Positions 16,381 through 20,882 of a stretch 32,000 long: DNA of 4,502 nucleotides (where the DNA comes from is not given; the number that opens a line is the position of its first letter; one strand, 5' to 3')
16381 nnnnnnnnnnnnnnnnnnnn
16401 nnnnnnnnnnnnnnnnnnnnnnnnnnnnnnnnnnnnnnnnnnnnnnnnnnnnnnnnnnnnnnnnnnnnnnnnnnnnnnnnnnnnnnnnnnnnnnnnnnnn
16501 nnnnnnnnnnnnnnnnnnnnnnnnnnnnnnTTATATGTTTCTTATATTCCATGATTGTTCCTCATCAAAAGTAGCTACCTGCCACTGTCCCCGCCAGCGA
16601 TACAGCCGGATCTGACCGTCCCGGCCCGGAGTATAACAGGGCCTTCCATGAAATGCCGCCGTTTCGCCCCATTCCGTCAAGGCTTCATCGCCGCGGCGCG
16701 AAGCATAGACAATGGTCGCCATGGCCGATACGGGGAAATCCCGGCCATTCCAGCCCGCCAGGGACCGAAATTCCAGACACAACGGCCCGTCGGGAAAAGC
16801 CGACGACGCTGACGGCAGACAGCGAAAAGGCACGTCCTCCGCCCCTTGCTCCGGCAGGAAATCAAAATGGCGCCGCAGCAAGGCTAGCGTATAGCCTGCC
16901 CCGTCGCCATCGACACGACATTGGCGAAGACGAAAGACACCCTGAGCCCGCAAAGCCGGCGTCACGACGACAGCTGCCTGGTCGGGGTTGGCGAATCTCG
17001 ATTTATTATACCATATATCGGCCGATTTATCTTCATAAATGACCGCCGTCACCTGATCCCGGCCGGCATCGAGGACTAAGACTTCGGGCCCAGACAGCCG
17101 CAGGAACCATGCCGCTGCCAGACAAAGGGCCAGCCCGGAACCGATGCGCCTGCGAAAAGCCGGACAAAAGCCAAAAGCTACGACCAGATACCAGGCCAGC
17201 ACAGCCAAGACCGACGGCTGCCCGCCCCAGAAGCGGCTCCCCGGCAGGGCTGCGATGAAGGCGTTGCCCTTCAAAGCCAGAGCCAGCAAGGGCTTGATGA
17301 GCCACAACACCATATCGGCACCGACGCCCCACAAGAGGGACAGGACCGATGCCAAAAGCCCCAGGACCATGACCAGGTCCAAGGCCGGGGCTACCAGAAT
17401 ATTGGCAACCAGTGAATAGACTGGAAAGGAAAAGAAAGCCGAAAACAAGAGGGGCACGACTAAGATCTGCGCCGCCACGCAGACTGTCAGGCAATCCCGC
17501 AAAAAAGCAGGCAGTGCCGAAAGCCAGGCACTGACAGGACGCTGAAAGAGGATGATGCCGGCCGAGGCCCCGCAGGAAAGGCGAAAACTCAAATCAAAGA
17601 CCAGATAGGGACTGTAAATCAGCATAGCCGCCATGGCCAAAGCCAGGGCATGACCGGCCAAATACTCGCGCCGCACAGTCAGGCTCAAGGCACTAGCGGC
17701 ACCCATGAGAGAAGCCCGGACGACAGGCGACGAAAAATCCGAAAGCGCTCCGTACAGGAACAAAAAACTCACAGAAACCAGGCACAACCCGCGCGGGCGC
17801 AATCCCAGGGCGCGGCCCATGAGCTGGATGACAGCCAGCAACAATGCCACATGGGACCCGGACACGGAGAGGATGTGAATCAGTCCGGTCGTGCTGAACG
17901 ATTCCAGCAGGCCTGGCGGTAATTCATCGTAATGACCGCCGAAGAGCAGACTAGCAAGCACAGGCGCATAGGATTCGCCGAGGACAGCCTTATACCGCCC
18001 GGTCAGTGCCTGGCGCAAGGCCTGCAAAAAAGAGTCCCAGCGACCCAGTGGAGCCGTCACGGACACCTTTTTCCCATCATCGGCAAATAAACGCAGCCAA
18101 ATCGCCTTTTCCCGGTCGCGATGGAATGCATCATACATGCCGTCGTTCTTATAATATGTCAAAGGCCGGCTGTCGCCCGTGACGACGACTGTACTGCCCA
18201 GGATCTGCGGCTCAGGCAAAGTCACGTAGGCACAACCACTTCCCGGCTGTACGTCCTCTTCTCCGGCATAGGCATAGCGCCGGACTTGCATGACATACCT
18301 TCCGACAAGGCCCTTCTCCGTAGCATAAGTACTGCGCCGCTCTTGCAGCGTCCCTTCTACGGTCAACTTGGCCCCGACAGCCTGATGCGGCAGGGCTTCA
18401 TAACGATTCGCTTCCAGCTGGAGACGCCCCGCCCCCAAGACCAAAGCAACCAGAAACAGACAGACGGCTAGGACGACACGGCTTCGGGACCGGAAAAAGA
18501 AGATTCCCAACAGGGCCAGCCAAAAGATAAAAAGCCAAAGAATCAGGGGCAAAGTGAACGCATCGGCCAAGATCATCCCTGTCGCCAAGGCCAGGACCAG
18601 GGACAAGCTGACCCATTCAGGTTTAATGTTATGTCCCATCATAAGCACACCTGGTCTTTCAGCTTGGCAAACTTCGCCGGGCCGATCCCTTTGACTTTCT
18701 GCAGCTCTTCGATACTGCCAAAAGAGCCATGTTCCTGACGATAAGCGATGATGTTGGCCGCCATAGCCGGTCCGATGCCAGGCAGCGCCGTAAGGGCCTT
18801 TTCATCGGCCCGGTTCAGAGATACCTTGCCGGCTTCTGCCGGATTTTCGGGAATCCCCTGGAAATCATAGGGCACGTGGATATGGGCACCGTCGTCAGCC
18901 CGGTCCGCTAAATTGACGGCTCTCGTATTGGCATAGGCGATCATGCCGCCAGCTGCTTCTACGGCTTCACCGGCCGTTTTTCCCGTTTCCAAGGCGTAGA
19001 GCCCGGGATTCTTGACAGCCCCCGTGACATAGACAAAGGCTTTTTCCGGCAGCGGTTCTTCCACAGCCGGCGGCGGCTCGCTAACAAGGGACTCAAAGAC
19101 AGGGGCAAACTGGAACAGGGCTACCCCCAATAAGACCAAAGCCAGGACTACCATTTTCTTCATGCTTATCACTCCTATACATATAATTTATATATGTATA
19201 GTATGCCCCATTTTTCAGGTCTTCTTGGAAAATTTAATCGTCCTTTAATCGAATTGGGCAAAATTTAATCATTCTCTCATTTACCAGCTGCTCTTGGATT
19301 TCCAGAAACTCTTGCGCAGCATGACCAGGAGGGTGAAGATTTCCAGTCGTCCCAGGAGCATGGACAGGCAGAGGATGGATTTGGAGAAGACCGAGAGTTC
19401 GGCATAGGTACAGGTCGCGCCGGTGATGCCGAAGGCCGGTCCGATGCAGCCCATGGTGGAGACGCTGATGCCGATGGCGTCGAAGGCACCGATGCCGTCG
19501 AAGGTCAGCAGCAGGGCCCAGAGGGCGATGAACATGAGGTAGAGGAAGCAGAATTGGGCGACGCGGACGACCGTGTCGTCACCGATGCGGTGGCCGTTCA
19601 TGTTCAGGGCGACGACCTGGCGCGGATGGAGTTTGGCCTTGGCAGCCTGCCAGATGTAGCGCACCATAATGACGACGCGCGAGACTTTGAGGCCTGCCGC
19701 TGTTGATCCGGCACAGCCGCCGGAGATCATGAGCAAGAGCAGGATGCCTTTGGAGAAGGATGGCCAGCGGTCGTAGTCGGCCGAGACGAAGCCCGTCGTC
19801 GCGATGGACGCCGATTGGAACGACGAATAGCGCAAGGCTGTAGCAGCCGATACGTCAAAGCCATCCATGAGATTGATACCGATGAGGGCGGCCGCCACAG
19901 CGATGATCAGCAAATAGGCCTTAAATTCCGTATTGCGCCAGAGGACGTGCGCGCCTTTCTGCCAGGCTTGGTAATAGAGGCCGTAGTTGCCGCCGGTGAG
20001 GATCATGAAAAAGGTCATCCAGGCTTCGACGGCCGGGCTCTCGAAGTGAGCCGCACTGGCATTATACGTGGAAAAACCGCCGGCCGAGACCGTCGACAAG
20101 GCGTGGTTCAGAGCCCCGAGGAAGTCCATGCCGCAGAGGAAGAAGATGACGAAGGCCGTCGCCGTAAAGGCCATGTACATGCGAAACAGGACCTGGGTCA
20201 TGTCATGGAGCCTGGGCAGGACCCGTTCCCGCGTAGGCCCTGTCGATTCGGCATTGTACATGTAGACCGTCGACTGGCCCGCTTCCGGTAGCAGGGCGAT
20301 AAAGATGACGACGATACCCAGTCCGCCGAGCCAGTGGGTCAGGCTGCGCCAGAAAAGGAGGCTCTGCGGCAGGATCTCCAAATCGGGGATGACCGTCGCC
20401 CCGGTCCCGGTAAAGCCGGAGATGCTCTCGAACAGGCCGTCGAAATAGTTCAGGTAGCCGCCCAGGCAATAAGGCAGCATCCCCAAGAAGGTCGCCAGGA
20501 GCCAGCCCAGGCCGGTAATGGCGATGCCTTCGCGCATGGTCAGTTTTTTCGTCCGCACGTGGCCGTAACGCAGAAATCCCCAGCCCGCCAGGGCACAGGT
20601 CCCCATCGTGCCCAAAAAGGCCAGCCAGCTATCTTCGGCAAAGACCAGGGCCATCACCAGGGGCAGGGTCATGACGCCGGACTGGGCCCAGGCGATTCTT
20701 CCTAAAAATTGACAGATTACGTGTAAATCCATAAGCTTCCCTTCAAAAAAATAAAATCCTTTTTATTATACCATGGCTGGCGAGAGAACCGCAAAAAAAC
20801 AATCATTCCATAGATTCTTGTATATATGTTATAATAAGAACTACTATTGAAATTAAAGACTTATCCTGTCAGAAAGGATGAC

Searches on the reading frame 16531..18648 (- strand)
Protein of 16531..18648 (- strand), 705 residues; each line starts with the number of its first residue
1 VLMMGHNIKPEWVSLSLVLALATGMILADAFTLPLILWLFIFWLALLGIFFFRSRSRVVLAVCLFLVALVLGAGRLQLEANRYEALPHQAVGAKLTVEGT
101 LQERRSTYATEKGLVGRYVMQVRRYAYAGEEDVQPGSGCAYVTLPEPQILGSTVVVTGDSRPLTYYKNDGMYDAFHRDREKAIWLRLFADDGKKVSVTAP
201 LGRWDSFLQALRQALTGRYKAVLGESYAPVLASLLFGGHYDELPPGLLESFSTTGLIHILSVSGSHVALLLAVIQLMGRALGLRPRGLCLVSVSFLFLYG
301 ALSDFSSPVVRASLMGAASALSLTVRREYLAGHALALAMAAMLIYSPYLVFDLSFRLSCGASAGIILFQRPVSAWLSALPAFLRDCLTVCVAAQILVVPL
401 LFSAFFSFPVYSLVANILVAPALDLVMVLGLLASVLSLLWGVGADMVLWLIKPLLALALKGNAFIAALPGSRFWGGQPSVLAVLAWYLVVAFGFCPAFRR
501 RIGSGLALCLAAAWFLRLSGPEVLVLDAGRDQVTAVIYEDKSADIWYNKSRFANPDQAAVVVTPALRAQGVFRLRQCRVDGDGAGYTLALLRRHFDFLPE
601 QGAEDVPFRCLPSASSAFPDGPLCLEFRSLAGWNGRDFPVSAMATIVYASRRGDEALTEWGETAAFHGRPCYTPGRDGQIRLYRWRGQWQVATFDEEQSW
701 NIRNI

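Call 15: search_protein_families(library=pfam, proteins=[window:16531-18648:-], max_evalue=0.001)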
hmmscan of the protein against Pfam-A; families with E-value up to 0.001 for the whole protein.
window:16531-18648:- (705 aa): 2 families
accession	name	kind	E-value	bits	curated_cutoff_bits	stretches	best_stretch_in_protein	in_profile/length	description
PF03772.21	Competence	-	8.8e-48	163.4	23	1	238-496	4-266/270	Competence protein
PF13567.11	DUF4131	-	2.7e-13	50.4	31.6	1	32-193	4-163/165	Domain of unknown function (DUF4131)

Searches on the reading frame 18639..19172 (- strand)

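Call 15: search_protein_families(library=pfam, proteins=[window:18639-19172:-], max_evalue=0.001)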
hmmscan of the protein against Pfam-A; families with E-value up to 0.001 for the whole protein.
window:18639-19172:- (177 aa): 7 families
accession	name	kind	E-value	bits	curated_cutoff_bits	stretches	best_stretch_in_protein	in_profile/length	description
PF12836.13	HHH_3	-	2.8e-22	79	27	1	114-175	3-64/65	Helix-hairpin-helix motif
PF00633.29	HHH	-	1.8e-12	46.8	24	1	118-144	4-30/30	Helix-hairpin-helix motif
PF10531.15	SLBB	-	6.1e-11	42.4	27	1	47-99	2-53/55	SLBB domain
PF14520.12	HHH_5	-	4.1e-07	30.8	27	0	121-143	31-53/57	Helix-hairpin-helix domain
PF22461.2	SLBB_2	-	4.3e-07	30.4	27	1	47-90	3-48/79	SLBB domain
PF12826.13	HHH_2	-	0.00034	21.2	27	0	119-146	29-56/64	Helix-hairpin-helix motif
PF14716.13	HHH_8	-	0.00041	21.1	30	0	123-148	46-71/73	Helix-hairpin-helix domain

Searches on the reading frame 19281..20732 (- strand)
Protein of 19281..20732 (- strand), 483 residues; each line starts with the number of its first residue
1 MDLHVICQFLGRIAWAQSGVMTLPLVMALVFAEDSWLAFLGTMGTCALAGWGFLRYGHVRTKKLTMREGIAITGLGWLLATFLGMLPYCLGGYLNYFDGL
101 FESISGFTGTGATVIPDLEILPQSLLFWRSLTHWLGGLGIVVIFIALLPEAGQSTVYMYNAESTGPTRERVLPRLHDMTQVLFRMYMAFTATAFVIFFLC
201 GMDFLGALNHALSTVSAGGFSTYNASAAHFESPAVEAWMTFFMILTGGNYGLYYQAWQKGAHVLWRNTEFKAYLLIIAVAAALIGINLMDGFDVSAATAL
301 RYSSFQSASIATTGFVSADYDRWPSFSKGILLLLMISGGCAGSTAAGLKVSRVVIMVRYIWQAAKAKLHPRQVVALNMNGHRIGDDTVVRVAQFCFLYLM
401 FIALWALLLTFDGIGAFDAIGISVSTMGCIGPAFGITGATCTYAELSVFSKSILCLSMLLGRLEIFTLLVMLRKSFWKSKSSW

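Call 15: search_protein_families(library=pfam, proteins=[window:19281-20732:-], max_evalue=0.001)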
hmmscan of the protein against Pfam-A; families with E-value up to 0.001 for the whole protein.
window:19281-20732:- (483 aa): 1 family
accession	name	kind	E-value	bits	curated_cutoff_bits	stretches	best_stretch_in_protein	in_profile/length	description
PF02386.22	TrkH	-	3.3e-58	197.8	27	1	62-474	28-492/502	Cation transport protein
